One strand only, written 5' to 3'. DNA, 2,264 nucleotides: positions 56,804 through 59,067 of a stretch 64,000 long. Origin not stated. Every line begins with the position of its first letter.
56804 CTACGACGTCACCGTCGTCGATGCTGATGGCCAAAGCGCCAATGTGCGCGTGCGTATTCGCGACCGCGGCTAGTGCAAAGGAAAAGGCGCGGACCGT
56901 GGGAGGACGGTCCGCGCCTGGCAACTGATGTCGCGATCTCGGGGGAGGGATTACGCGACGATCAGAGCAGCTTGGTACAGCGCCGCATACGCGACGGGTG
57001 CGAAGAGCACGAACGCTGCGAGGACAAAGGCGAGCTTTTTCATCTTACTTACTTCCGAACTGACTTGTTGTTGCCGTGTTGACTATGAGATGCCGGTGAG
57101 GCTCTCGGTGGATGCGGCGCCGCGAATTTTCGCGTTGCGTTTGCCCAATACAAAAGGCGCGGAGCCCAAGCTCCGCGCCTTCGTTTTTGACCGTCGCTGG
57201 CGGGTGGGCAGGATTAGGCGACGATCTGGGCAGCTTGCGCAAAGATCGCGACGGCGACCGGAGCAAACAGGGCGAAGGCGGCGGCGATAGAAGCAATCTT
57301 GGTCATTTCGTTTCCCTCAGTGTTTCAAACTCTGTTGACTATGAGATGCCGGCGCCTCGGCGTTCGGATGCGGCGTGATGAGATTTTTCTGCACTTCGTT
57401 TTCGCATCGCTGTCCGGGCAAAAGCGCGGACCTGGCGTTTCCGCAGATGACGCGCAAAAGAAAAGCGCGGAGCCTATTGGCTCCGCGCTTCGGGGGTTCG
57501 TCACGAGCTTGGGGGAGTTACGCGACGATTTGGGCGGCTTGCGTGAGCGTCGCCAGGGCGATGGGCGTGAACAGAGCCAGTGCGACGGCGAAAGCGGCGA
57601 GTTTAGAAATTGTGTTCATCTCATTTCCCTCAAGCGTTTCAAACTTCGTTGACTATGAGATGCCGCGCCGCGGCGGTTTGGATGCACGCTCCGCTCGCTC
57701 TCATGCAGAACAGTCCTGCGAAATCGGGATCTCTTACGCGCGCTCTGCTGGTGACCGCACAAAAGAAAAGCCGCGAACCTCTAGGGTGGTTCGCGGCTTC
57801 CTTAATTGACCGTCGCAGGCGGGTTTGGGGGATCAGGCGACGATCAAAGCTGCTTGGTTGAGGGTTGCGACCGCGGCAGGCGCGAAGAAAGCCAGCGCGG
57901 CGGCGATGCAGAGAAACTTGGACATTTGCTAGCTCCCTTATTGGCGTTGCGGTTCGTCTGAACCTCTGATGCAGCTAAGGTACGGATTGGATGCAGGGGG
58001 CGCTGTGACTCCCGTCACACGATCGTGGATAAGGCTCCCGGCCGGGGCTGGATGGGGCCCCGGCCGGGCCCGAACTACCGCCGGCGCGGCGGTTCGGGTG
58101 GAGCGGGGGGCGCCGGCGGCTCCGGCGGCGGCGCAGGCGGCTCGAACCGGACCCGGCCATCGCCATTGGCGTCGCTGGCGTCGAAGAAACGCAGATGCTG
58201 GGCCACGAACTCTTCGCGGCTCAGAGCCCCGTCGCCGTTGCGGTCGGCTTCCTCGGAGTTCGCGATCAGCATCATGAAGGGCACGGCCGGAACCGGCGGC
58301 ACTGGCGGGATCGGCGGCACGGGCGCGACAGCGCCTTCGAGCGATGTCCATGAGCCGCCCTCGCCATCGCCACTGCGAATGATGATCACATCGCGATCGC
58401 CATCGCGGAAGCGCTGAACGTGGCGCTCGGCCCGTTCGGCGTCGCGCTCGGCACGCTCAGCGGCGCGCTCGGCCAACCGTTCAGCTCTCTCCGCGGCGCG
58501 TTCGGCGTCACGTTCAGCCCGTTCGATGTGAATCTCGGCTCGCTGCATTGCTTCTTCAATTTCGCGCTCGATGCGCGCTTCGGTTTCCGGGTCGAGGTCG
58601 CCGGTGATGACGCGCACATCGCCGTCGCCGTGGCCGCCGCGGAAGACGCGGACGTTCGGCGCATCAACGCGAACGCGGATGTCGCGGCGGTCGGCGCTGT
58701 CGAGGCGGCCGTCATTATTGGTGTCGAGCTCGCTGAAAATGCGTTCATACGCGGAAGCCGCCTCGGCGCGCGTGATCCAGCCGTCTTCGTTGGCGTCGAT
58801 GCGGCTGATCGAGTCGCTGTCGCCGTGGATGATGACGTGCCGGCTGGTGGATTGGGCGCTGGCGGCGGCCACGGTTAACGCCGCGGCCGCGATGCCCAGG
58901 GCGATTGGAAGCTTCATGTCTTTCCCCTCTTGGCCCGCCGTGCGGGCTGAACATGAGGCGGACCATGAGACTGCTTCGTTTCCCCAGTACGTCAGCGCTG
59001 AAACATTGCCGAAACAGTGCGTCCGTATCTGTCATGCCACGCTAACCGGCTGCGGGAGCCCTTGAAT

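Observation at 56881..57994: Tandem array of four self-contained mini-genes encoding ~30-aa signal-peptide-like precursors with a conserved decapeptide tail (..Q-A-A-[Q/L]-I-V-A)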

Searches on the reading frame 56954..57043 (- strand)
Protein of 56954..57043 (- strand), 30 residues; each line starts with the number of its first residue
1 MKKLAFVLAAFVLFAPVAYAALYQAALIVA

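Call 3: search_protein_families(library=pfam, proteins=[window:56954-57043:-], max_evalue=10)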
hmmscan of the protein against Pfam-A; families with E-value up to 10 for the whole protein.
seq(30 aa): 0 families

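Call 4: search_protein_families(library=ncbifam, proteins=[window:56954-57043:-], max_evalue=10)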
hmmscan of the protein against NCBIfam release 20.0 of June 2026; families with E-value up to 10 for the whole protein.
seq(30 aa): 0 families

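Call 17: list_cluster_members(proteins=[window:56954-57043:-, window:57217-57306:-, window:57521-57619:-, window:57836-57925:-, window:11410-11499:+, window:11398-11499:+])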
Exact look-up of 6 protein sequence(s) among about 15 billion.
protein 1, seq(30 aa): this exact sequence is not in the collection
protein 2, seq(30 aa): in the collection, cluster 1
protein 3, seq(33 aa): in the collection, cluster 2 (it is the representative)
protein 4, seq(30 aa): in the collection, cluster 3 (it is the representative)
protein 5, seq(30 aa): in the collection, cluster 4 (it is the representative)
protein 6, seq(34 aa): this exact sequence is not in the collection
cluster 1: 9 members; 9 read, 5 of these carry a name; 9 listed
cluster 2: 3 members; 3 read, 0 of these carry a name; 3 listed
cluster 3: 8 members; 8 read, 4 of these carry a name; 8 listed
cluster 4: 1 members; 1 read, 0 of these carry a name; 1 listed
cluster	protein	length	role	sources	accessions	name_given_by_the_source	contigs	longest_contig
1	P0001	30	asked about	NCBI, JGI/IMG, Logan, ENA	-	-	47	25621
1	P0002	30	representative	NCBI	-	-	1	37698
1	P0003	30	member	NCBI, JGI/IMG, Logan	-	hypothetical protein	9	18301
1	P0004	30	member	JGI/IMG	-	hypothetical protein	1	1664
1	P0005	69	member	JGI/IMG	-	hypothetical protein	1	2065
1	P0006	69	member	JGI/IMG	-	hypothetical protein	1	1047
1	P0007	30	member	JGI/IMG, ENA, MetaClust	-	\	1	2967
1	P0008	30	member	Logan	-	-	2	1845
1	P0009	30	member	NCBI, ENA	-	-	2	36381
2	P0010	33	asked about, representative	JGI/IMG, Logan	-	-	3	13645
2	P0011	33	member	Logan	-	-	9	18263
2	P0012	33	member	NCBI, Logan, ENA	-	-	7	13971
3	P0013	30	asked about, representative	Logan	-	-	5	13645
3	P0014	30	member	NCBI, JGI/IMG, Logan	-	hypothetical protein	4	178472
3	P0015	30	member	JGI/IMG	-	hypothetical protein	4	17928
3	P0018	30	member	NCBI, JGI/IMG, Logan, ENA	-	-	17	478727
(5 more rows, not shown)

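Call 19: find_encoding_contigs(protein=P0018, flank=4000, max_places=8)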
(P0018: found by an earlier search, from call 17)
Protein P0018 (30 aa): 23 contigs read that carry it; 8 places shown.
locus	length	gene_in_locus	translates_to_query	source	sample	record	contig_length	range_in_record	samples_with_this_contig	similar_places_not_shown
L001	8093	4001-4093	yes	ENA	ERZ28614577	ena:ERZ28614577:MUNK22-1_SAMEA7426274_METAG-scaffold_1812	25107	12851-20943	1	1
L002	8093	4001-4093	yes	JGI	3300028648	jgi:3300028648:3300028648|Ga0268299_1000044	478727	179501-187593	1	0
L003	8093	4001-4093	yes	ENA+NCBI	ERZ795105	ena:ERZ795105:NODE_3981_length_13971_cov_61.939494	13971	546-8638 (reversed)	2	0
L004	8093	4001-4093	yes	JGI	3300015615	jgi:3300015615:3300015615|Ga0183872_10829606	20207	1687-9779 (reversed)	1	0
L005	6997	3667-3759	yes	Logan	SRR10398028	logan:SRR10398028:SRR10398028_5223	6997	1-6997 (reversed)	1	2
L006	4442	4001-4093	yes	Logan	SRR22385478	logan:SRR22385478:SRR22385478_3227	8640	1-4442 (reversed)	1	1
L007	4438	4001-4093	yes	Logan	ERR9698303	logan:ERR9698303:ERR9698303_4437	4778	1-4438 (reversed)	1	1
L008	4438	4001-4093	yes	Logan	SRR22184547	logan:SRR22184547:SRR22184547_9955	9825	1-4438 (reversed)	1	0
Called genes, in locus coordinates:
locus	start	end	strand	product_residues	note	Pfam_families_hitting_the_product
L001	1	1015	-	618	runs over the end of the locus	PF00672:HAMP, PF00512:HisKA (weak), PF02518:HATPase_c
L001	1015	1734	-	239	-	PF00072:Response_reg, PF00486:Trans_reg_C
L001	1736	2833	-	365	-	PF00144:Beta-lactamase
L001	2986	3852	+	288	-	PF13499:EF-hand_7 (faint), PF00036:EF-hand_1 (faint), PF13202:EF-hand_5 (faint), PF13405:EF-hand_6 (faint), PF13833:EF-hand_8 (faint)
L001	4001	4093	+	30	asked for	-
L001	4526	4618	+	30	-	-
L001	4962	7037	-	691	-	PF00912:Transgly, PF00905:Transpeptidase, PF06832:BiPBP_C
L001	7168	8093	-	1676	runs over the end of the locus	PF21142:A2M_bMG2, PF11974:bMG3, PF01835:MG2, PF17972:bMG5, PF17962:bMG6, PF07703:A2M_BRD, PF00207:A2M (weak), PF17973:bMG10, +1 more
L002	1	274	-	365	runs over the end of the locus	PF00144:Beta-lactamase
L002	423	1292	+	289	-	PF00036:EF-hand_1 (faint), PF13202:EF-hand_5 (faint), PF13405:EF-hand_6 (faint), PF13499:EF-hand_7 (faint)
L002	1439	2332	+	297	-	-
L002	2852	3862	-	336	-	PF12760:Zn_ribbon_IS1595, PF12762:DDE_Tnp_IS1595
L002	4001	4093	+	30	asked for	-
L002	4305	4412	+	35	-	-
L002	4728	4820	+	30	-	-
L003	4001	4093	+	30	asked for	-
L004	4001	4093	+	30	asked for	-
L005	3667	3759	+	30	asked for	-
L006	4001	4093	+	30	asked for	-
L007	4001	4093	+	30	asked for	-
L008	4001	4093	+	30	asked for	-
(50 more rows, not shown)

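Call 20: find_encoding_contigs(protein=P0014, flank=4000, max_places=4)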
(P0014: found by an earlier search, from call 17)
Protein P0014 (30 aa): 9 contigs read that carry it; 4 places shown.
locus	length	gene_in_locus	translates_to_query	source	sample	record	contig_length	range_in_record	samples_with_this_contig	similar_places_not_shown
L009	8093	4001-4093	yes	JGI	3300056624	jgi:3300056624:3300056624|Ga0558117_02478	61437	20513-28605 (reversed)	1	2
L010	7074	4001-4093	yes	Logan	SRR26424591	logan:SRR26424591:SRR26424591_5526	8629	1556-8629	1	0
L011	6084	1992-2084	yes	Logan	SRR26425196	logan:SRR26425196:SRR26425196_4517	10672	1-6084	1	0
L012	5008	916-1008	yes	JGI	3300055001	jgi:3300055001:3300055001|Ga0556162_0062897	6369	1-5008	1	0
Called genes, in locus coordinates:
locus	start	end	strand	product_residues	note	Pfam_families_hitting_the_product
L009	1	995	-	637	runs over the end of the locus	PF00672:HAMP, PF00512:HisKA (weak), PF02518:HATPase_c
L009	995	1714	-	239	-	PF00072:Response_reg, PF00486:Trans_reg_C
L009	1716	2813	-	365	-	PF00144:Beta-lactamase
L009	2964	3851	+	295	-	PF00036:EF-hand_1 (faint), PF13202:EF-hand_5 (faint), PF13405:EF-hand_6 (faint), PF13499:EF-hand_7 (faint)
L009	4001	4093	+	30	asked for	-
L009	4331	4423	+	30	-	-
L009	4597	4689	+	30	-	-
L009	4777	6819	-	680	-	PF00912:Transgly, PF00905:Transpeptidase, PF06832:BiPBP_C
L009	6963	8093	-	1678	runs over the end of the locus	PF21142:A2M_bMG2, PF11974:bMG3, PF01835:MG2, PF17972:bMG5, PF17962:bMG6, PF07703:A2M_BRD, PF00207:A2M (weak), PF17973:bMG10, +1 more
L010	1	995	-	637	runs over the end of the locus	PF00672:HAMP, PF00512:HisKA (weak), PF02518:HATPase_c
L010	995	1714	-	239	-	PF00072:Response_reg, PF00486:Trans_reg_C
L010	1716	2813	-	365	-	PF00144:Beta-lactamase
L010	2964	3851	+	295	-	PF00036:EF-hand_1 (faint), PF13202:EF-hand_5 (faint), PF13405:EF-hand_6 (faint), PF13499:EF-hand_7 (faint)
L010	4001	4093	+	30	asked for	-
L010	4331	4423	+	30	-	-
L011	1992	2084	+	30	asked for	-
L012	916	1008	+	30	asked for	-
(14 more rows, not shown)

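Call 23: search_protein_representatives(alignment_id=A2)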
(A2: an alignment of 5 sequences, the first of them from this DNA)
Query: 5 sequences, 30 profile positions. Proteins with E-value up to 0.001 (for the whole library): 187; up to 1e-10: 1; up to 1e-30: 0. The best 150 are listed.
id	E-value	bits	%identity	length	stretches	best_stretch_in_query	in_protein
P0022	9.4e-11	57.8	-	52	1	1-30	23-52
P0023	3.1e-10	56.1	-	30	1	1-29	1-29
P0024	9.3e-10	54.6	-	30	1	1-30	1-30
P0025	1.1e-09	54.3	-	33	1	1-30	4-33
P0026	1.3e-09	54.1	-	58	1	1-30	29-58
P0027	1.5e-09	53.9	-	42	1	1-30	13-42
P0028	1.8e-09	53.7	-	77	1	1-30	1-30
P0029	2.0e-09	53.5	-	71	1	1-30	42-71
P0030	3.9e-09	52.6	-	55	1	1-30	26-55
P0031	6.0e-09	52.0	-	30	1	1-30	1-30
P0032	9.5e-09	51.4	-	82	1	1-30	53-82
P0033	1.2e-08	51.1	-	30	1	1-30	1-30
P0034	1.3e-08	50.9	-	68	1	1-30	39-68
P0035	1.3e-08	50.9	-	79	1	1-30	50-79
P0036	1.9e-08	50.4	-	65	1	1-30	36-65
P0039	2.1e-08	50.3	-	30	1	1-30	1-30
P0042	3.0e-08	49.8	-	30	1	1-30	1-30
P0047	6.5e-08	48.7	-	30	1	1-30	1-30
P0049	7.4e-08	48.5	-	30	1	1-30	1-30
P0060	3.3e-07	46.4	-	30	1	1-30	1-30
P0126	3.3e-05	40.0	-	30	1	1-30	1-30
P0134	4.9e-05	39.5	-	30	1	1-30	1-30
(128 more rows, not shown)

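Call 49: search_solved_structures(query=A3, max_evalue=10, show_alignments=3)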
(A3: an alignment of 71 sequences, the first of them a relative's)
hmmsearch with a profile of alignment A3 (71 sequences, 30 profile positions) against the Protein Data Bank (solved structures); distinct sequences matched with E-value up to 10: 0.

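Call 50: search_protein_families(library=padloc, proteins=[window:56954-57043:-], max_evalue=10)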
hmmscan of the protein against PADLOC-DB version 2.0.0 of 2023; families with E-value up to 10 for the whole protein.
seq(30 aa): 0 families

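Call 51: search_protein_families(library=phrogs, proteins=[window:56954-57043:-], max_evalue=10)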
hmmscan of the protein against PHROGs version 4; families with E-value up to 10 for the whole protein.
seq(30 aa): 0 families

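Call 59: predict_structure(alignment_id=A2)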
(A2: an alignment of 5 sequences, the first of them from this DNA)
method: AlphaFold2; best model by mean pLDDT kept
length: 30 residues; sequences in the alignment: 5
mean_pLDDT: 88.9   pTM: 0.36
mean pLDDT of the five models: 88.9, 87.2, 86.1, 83.9, 77.7
residues with pLDDT >= 90: 19; 70-90: 10; 50-70: 1; < 50: 0
segments of 3 or more residues with pLDDT < 50: none
pLDDT, mean of each block of 10 residues (from residue 1): 86 91 90
secondary structure, 60 per line:
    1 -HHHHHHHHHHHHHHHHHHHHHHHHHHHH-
elements in order: H2-29

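Call 73: list_cluster_members(proteins=[P0023, P0024, P0031, P0039, P0042, P0047, P0049, P0060, P0126, P0134])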
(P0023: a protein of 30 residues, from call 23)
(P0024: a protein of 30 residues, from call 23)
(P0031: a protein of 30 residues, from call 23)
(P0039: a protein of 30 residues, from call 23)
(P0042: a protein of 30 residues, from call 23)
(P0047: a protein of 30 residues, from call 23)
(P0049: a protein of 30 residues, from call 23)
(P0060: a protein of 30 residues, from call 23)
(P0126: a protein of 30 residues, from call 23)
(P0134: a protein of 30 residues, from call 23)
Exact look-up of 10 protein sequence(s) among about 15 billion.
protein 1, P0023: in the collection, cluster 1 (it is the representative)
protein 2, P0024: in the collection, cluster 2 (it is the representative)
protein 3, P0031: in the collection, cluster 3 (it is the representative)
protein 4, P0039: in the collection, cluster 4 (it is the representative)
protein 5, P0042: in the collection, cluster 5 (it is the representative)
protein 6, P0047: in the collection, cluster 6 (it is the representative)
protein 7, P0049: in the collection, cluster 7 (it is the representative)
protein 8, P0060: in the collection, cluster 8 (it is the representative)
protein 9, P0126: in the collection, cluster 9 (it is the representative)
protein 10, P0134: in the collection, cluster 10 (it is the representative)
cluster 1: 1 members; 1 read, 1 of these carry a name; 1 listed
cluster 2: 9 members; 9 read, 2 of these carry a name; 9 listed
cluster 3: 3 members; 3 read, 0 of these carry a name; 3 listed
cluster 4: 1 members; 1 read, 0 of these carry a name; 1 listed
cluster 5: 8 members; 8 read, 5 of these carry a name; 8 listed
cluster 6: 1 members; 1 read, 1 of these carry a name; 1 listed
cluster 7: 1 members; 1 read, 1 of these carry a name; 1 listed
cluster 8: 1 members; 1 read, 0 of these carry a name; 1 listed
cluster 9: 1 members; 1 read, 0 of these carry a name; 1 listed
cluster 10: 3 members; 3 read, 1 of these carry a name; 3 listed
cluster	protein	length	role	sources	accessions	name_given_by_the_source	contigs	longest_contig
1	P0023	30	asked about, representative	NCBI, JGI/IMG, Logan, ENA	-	hypothetical protein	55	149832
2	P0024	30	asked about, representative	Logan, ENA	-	-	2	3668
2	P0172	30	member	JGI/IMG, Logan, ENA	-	hypothetical protein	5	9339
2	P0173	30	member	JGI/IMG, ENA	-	hypothetical protein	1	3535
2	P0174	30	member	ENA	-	-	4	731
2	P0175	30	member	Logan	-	-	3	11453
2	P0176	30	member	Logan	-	-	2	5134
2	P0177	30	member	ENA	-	-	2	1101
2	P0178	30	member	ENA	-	-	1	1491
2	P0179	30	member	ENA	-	-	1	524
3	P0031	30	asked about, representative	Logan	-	-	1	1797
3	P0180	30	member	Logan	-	-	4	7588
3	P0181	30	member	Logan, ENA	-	-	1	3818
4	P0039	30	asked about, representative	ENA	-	-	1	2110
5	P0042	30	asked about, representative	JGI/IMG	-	hypothetical protein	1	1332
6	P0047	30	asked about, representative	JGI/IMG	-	hypothetical protein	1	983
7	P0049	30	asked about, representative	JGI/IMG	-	hypothetical protein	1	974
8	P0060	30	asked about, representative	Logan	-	-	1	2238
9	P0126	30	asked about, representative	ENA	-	-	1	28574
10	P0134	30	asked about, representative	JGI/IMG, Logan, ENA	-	hypothetical protein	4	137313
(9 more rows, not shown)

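Call 74: find_encoding_contigs(protein=P0023, flank=3000, max_places=6)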
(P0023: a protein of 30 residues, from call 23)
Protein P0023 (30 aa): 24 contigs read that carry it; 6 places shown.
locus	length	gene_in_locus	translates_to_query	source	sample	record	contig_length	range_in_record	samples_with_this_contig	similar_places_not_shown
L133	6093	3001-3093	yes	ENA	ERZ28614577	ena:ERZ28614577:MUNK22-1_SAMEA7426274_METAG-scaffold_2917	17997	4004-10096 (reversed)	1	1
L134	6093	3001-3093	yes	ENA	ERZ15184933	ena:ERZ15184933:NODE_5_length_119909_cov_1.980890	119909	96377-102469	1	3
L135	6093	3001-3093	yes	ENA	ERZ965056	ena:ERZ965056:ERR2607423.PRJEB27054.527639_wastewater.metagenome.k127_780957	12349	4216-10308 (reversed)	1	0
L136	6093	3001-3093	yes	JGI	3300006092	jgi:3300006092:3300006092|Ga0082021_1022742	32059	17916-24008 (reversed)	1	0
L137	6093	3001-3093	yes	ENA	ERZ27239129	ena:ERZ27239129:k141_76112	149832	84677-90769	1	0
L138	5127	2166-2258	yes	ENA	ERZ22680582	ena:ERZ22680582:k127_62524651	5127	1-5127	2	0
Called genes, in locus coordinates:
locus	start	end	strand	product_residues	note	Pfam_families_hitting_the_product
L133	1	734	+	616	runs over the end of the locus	PF05960:DUF885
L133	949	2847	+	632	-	PF17297:PEPCK_N, PF00821:PEPCK_GTP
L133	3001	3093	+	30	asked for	-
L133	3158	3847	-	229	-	PF00072:Response_reg, PF00486:Trans_reg_C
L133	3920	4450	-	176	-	PF01168:Ala_racemase_N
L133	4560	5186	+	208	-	PF02581:TMP-TENI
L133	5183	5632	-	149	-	PF20841:NtrZ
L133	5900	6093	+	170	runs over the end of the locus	PF12100:DUF3576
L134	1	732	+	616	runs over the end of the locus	PF05960:DUF885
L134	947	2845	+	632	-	PF17297:PEPCK_N, PF00821:PEPCK_GTP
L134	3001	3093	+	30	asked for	-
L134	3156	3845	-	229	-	PF00072:Response_reg, PF00486:Trans_reg_C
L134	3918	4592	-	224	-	PF01168:Ala_racemase_N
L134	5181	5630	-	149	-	PF20841:NtrZ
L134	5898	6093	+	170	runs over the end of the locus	PF12100:DUF3576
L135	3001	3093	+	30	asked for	-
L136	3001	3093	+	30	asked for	-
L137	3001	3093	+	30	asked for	-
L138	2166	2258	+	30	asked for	-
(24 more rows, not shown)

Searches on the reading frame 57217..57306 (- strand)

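Call 3: search_protein_families(library=pfam, proteins=[window:57217-57306:-], max_evalue=10)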
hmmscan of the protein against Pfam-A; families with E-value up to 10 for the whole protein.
seq(30 aa): 1 family
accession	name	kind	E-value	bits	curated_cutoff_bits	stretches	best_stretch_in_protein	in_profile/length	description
PF03820.22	SFXNs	-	0.27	10.5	22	1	2-28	264-290/319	Sideroflexins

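Call 4: search_protein_families(library=ncbifam, proteins=[window:57217-57306:-], max_evalue=10)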
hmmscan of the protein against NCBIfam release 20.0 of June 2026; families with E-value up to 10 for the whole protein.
seq(30 aa): 0 families

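Call 50: search_protein_families(library=padloc, proteins=[window:57217-57306:-], max_evalue=10)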
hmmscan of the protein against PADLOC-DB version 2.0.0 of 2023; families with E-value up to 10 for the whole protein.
seq(30 aa): 0 families

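Call 51: search_protein_families(library=phrogs, proteins=[window:57217-57306:-], max_evalue=10)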
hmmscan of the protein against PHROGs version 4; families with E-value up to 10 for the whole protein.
seq(30 aa): 0 families

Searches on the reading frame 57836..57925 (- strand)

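Call 3: search_protein_families(library=pfam, proteins=[window:57836-57925:-], max_evalue=10)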
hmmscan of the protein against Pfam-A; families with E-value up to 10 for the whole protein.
seq(30 aa): 0 families

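Call 4: search_protein_families(library=ncbifam, proteins=[window:57836-57925:-], max_evalue=10)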
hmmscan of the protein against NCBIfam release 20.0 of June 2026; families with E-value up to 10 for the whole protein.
seq(30 aa): 1 family
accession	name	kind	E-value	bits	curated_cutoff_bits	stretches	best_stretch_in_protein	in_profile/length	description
NF041697.1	Shig_StxB_1a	exception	0.035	14.3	204.3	1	1-23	1-23/89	Shiga toxin Stx1a subunit B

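Call 50: search_protein_families(library=padloc, proteins=[window:57836-57925:-], max_evalue=10)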
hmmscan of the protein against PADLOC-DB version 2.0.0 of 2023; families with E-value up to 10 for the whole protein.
seq(30 aa): 0 families

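Call 51: search_protein_families(library=phrogs, proteins=[window:57836-57925:-], max_evalue=10)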
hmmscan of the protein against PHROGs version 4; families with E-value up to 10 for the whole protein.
seq(30 aa): 0 families

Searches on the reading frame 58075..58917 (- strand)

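Call 63: search_protein_families(library=pfam, proteins=[window:58075-58917:-], max_evalue=0.01)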
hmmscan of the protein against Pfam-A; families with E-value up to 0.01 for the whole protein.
window:58075-58917:- (280 aa): 6 families
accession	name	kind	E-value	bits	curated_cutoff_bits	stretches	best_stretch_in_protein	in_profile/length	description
PF13202.12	EF-hand_5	-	1.6e-10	40.4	25.9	1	223-237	7-21/25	EF hand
PF00036.39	EF-hand_1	-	5.9e-10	38.4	25.4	0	222-238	7-23/29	EF hand domain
PF13405.12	EF-hand_6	-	6.8e-10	38.2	25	0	58-75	3-20/30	EF-hand domain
PF13499.12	EF-hand_7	-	5.2e-09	36.8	30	0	58-77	5-24/67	EF-hand domain pair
PF13833.12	EF-hand_8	-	1.8e-05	24.8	28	0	223-238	33-48/54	EF-hand domain pair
PF00404.24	Dockerin_1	-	0.0072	16.9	22.9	0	63-77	35-49/57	Dockerin type I domain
